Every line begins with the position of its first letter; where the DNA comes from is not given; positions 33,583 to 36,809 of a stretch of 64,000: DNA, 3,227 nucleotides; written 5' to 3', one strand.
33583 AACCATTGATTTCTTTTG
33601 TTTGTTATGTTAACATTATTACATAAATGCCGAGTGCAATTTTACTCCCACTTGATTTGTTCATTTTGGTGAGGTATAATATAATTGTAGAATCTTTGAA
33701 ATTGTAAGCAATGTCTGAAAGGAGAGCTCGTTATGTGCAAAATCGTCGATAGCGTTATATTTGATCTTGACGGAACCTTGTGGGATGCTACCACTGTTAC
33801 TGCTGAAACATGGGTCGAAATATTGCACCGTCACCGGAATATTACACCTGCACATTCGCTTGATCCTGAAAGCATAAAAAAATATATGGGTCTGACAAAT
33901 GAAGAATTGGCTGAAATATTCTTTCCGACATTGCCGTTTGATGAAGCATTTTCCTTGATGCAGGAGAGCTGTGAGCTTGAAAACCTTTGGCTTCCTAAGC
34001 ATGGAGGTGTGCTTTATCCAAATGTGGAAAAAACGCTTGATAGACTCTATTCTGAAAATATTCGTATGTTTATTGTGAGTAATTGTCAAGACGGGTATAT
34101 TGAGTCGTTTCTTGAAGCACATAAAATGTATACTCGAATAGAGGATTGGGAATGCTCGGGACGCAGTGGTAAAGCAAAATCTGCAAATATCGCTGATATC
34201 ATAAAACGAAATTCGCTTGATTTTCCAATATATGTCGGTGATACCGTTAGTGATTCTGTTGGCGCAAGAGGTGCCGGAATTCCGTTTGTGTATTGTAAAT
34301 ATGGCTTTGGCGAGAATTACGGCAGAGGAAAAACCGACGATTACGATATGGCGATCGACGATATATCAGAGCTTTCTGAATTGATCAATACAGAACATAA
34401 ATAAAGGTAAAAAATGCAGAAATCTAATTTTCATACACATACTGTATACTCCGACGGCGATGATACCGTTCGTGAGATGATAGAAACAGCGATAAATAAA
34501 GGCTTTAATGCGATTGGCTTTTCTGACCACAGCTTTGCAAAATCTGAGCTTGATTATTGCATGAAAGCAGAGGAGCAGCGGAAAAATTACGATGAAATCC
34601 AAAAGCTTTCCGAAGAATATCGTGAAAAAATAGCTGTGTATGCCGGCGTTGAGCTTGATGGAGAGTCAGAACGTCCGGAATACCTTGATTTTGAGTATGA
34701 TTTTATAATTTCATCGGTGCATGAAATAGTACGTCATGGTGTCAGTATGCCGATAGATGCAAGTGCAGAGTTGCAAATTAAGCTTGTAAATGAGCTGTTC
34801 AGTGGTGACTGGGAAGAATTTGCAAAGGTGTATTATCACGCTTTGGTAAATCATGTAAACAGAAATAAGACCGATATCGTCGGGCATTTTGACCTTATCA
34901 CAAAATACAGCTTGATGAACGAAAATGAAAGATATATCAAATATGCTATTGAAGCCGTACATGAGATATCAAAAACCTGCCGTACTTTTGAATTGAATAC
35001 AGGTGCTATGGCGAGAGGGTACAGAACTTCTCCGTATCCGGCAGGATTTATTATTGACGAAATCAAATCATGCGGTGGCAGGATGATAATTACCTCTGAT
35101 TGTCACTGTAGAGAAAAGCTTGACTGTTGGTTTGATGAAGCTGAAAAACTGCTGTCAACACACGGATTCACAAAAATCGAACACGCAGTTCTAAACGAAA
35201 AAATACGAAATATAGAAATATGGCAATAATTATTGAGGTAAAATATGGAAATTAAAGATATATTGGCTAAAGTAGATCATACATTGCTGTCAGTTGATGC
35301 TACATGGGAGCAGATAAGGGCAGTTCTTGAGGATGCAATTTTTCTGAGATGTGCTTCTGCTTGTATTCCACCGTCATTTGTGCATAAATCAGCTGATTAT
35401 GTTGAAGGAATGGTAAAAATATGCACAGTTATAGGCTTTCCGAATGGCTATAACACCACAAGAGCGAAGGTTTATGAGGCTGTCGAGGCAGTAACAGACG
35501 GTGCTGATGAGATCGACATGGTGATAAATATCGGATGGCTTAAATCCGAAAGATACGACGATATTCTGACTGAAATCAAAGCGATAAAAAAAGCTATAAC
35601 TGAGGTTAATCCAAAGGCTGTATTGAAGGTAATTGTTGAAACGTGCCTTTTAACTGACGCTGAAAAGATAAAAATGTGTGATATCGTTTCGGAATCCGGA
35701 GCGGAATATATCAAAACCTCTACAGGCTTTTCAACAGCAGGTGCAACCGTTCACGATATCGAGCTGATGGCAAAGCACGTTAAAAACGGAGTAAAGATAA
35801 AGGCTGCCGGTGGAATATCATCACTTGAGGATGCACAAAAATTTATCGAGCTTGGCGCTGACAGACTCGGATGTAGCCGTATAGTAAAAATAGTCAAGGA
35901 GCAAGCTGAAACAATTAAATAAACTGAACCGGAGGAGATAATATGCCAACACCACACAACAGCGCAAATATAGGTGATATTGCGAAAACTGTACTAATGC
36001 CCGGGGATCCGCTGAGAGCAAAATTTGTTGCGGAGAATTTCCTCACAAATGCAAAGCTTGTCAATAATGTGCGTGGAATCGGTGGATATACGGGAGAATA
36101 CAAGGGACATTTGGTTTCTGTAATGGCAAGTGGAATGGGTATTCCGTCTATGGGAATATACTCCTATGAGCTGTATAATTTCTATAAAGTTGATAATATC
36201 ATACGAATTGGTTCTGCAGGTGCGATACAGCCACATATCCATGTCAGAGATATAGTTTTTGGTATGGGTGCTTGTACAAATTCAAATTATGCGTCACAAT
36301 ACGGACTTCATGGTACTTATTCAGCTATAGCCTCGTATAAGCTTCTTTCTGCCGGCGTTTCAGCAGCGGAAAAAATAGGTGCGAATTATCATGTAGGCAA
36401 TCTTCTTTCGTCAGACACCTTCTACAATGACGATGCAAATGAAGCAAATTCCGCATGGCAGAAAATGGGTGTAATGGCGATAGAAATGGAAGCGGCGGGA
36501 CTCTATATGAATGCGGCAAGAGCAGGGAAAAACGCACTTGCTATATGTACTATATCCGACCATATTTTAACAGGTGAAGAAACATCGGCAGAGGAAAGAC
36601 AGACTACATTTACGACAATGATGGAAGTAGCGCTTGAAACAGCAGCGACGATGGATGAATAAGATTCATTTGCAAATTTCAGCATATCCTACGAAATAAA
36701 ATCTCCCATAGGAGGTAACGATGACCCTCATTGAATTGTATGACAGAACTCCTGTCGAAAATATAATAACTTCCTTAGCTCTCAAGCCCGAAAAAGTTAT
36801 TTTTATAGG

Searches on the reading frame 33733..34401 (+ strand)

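Call 11: search_protein_families(library=pfam, proteins=[window:33733-34401:+], max_evalue=0.001)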
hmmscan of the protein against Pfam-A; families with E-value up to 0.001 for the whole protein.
window:33733-34401:+ (223 aa): 4 families
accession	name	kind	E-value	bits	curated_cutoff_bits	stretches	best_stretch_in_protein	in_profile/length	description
PF13419.12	HAD_2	-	1.2e-18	68.3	23.8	1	8-186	1-176/178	Haloacid dehalogenase-like hydrolase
PF00702.32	Hydrolase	-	2.7e-09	38.2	26.4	1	6-182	2-191/191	haloacid dehalogenase-like hydrolase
PF12710.13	HAD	-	1.2e-07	32.7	27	1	8-174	1-184/189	haloacid dehalogenase-like hydrolase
PF13344.12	Hydrolase_6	-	4.8e-05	23.8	27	0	90-117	11-38/101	Haloacid dehalogenase-like hydrolase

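Call 24: search_protein_families(library=ncbifam, proteins=[window:33733-34401:+], max_evalue=0.1)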
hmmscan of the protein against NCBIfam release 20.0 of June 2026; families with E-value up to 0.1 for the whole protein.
window:33733-34401:+ (223 aa): 27 families (the best 25 are shown)
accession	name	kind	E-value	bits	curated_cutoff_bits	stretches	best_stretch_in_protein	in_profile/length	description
NF009695.0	PRK13222.1-2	equivalog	1.7e-13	50.6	225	1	5-220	6-224/226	phosphoglycolate phosphatase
TIGR01449.2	PGP_bact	equivalog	6.2e-11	42.2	180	1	8-217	1-212/213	phosphoglycolate phosphatase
NF009697.0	PRK13222.1-4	equivalog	4.4e-10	39.3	327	1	5-219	7-223/232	phosphoglycolate phosphatase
NF005213.0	PRK06698.1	equivalog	1.1e-09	37.6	768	1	4-220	240-455/459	bifunctional 5'-methylthioadenosine/S-adenosylhomocysteine nucleosidase/phosphatase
TIGR01549.1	HAD-SF-IA-v1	subfamily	1.7e-09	38.2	23.3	1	108-182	75-149/149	HAD-IA family hydrolase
NF009698.0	PRK13223.1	equivalog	7.8e-08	31.8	466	1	93-214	101-225/272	phosphoglycolate phosphatase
TIGR01488.1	HAD-SF-IB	subfamily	5e-07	29.8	45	1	8-174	2-170/177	HAD-IB family phosphatase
NF009694.0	PRK13222.1-1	equivalog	2.6e-06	26.9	415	1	89-214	107-235/252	phosphoglycolate phosphatase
TIGR02009.1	PGMB-YQAB-SF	subfamily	4.6e-06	26.9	153.35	1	6-119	2-115/186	beta-phosphoglucomutase family hydrolase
TIGR01662.1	HAD-SF-IIIA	subfamily_domain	5.6e-06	26.5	44.6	1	94-189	26-139/141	HAD-IIIA family hydrolase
TIGR02253.1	CTE7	subfamily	2.6e-05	24.1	169.75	1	7-122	4-123/221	TIGR02253 family HAD-type hydrolase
TIGR01681.1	HAD-SF-IIIC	subfamily_domain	3.3e-05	24.7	35.75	0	8-21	3-16/132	HAD-IIIC family phosphatase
NF009804.0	PRK13288.1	equivalog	8.7e-05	22.1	218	1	5-218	3-210/215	pyrophosphatase PpaX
NF009700.0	PRK13226.1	equivalog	0.00018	21.3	342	0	166-195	172-201/229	phosphoglycolate phosphatase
NF009699.0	PRK13225.1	equivalog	0.00025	20.7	368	1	4-194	61-244/273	phosphoglycolate phosphatase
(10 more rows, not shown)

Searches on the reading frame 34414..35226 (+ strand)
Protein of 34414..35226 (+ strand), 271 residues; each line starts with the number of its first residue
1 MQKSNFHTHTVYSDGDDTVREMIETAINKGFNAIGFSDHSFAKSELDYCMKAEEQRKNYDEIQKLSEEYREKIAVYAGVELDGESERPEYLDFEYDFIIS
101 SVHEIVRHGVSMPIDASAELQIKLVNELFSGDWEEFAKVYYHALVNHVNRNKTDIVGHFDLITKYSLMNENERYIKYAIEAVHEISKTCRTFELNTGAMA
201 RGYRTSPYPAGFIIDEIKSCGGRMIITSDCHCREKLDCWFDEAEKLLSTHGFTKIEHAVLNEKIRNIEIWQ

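Call 11: search_protein_families(library=pfam, proteins=[window:34414-35226:+], max_evalue=0.001)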
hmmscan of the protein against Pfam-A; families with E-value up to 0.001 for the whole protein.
window:34414-35226:+ (271 aa): 1 family
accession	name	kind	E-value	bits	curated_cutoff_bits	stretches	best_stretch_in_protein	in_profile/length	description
PF02811.25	PHP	-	3.1e-16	60.6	26.4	1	6-196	2-163/164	PHP domain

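Call 24: search_protein_families(library=ncbifam, proteins=[window:34414-35226:+], max_evalue=0.1)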
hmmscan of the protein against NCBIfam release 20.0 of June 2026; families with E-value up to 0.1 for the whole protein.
window:34414-35226:+ (271 aa): 17 families
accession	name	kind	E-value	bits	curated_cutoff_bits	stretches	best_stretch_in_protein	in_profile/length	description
TIGR01856.1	hisJ_fam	subfamily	7e-30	104.5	90.2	1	5-243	2-250/252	histidinol-phosphatase HisJ family protein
NF005996.1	PRK08123.1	equivalog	1e-24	87.2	133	1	7-241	4-259/262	histidinol-phosphatase HisJ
NF005596.0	PRK07328.1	subfamily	2.6e-21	76.2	202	1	5-256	5-256/269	histidinol-phosphatase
NF006375.0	PRK08609.1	equivalog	8.6e-14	51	426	1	3-105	336-440/571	DNA polymerase/3'-5' exonuclease PolX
NF006702.0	PRK09248.1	domain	3.7e-11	43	264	2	142-267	116-228/246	PHP domain-containing protein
NF005928.0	PRK07945.1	equivalog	8.2e-11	41.8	250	1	3-106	99-204/337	PHP domain-containing protein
NF006251.0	PRK08392.1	equivalog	1.5e-10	41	212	1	5-109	3-101/216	hypothetical protein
NF005235.0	PRK06740.1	equivalog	7.1e-10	38.8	442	1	73-265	144-326/335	histidinol phosphate phosphatase domain-containing protein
NF004086.0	PRK05588.1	equivalog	1.9e-09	37.9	321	1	6-251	4-240/255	histidinol phosphate phosphatase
NF005597.0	PRK07329.1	equivalog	1e-08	35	303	1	6-256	6-246/257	hypothetical protein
NF004981.0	PRK06361.1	equivalog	1.3e-06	28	117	1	5-81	3-71/217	histidinol phosphate phosphatase domain-containing protein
NF045780.1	TrlF_fam_ATP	equivalog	3.2e-05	22.9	350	1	3-84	7-84/944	TrlF family AAA-like ATPase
NF041661.1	Cycl_ph_dihydrol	equivalog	0.00098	18.5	500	1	6-43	2-39/259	phosphoribosyl 1,2-cyclic phosphate 1,2-diphosphodiesterase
NF038032.1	CehA_McbA_metalo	domain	0.0016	17.9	80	1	5-51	6-51/315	CehA/McbA family metallohydrolase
NF047791.1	RNaseRnm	equivalog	0.0036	16.6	375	1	5-43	4-42/275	RNase RNM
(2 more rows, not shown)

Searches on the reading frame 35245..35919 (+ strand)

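Call 11: search_protein_families(library=pfam, proteins=[window:35245-35919:+], max_evalue=0.001)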
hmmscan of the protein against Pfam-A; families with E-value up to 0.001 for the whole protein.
window:35245-35919:+ (225 aa): 2 families
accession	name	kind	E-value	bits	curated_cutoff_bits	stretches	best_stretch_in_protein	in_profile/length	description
PF01791.15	DeoC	-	1.9e-13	51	23.8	1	9-202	5-214/229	DeoC/LacD family aldolase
PF04131.20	NanE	-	0.00092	18.9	27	0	125-209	92-171/192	Putative N-acetylmannosamine-6-phosphate epimerase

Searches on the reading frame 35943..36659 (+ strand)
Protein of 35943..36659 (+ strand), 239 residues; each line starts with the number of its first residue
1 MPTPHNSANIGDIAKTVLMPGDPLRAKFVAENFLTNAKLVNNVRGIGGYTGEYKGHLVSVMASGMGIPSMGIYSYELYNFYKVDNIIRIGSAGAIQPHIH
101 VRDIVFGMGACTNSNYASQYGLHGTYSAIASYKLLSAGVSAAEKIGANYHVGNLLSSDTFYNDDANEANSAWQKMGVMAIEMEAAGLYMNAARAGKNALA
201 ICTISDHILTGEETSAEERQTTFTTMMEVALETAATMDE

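Call 11: search_protein_families(library=pfam, proteins=[window:35943-36659:+], max_evalue=0.001)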
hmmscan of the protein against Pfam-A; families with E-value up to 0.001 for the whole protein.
window:35943-36659:+ (239 aa): 1 family
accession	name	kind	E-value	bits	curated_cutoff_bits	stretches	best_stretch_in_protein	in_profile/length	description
PF01048.26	PNP_UDP_1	-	1.2e-37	130.1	25.1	1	16-230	2-224/233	Phosphorylase superfamily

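Call 70: find_related_loci(query=window:35943-36659:+, collection=metagenome_contigs, flank=6000)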
Query window:35943-36659:+ (239 aa) in metagenome_contigs; peptide patterns used: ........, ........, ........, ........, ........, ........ (x = any residue, [..] = any of these).
453 stretches matched a pattern; 342 encode a relative of the query (tblastn E <= 1e-3); the best 80 are kept; 80 distinct loci.
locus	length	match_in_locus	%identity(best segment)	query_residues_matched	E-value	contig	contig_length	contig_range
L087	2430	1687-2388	80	1-234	5e-133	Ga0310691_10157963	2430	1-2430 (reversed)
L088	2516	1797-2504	80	2-238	6e-132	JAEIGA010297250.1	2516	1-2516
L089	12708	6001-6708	78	2-238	2e-123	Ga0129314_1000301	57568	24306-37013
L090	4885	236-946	69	1-239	7e-109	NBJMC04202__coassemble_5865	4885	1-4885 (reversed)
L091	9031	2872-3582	69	1-239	1e-108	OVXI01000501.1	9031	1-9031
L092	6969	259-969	69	1-239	1e-108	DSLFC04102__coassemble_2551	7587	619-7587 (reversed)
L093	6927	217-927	69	1-239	1e-108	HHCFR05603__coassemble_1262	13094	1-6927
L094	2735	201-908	68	1-237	4e-111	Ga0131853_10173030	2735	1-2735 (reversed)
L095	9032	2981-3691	69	1-239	1e-107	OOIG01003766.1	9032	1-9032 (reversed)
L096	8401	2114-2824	69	1-239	1e-107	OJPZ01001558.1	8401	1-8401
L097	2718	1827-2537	68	1-239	2e-110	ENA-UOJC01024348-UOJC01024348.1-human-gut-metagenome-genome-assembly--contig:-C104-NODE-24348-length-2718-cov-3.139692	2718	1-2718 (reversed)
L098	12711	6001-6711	68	1-239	5e-107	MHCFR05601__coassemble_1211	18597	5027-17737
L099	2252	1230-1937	66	1-238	6e-112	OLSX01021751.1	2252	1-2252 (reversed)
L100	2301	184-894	69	1-238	2e-111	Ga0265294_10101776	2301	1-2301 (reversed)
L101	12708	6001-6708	68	1-238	3e-106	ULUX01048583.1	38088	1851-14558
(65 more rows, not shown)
